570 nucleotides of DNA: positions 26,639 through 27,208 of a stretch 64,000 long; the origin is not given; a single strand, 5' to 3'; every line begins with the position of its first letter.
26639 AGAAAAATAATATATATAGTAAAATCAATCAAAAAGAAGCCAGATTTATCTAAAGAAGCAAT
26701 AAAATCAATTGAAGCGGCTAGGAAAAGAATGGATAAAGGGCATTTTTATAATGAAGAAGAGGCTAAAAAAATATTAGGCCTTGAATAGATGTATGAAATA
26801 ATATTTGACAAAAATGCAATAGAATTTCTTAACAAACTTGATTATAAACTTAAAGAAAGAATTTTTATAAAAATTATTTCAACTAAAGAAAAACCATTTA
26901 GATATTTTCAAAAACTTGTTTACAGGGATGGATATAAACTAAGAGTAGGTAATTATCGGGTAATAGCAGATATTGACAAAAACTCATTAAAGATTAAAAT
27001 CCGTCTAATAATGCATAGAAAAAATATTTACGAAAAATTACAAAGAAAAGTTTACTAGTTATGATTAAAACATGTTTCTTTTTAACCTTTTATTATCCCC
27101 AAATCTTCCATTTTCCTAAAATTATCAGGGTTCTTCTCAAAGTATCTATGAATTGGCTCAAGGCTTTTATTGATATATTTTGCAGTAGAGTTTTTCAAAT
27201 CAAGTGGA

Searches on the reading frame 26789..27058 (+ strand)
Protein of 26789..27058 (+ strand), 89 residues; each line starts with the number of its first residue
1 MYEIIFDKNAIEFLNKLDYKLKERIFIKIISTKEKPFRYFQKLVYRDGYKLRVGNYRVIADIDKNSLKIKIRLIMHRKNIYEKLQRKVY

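Call 7: search_protein_families(library=pfam, proteins=[window:26789-27058:+], max_evalue=1)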
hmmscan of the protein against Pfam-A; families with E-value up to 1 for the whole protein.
window:26789-27058:+ (89 aa): 2 families
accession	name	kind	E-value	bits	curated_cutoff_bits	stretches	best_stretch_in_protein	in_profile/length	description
PF05016.21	ParE_toxin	-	1.3e-05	26.1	23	1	4-81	1-89/89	ParE toxin of type II toxin-antitoxin system, parDE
PF18817.7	HEAT_UF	-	0.067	14.1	30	1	62-88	7-33/45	Repeat of uncharacterized protein PH0542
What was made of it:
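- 26789..27058 (+): 89-aa ParE/RelE-type toxin of cassette 2. ParE_toxin 26.1 bits (call 7).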

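Call 8: search_protein_families(library=ncbifam, proteins=[window:26789-27058:+], max_evalue=1)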
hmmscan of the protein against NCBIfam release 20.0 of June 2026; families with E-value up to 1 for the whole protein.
window:26789-27058:+ (89 aa): 0 families

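Call 74: search_solved_structures(query=window:26789-27058:+, max_evalue=1)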
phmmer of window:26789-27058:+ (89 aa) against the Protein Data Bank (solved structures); distinct sequences matched with E-value up to 1: 7.
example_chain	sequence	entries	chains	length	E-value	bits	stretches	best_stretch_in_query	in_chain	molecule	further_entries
2khe_A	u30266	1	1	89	0.0052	20.6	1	2-81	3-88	Toxin-like protein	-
3bpq_B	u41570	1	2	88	0.008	20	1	44-82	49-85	Toxin RelE3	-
4v7j_Ay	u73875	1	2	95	0.24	15.3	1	2-70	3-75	Toxin relE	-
4v7k_Ay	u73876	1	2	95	0.47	14.4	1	2-71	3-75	Toxin relE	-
4fxe_D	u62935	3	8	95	0.53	14.2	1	2-70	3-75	mRNA interferase RelE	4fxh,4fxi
1tul_A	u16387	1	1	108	0.64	14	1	7-66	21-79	TLP20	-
2l69_A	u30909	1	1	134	0.79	13.7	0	25-53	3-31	Rossmann 2x3 fold protein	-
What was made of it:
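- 26789..27058 (+): PDB 2KHE and M. jannaschii RelE3 (3BPQ), E about 0.005-0.008 (call 74).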
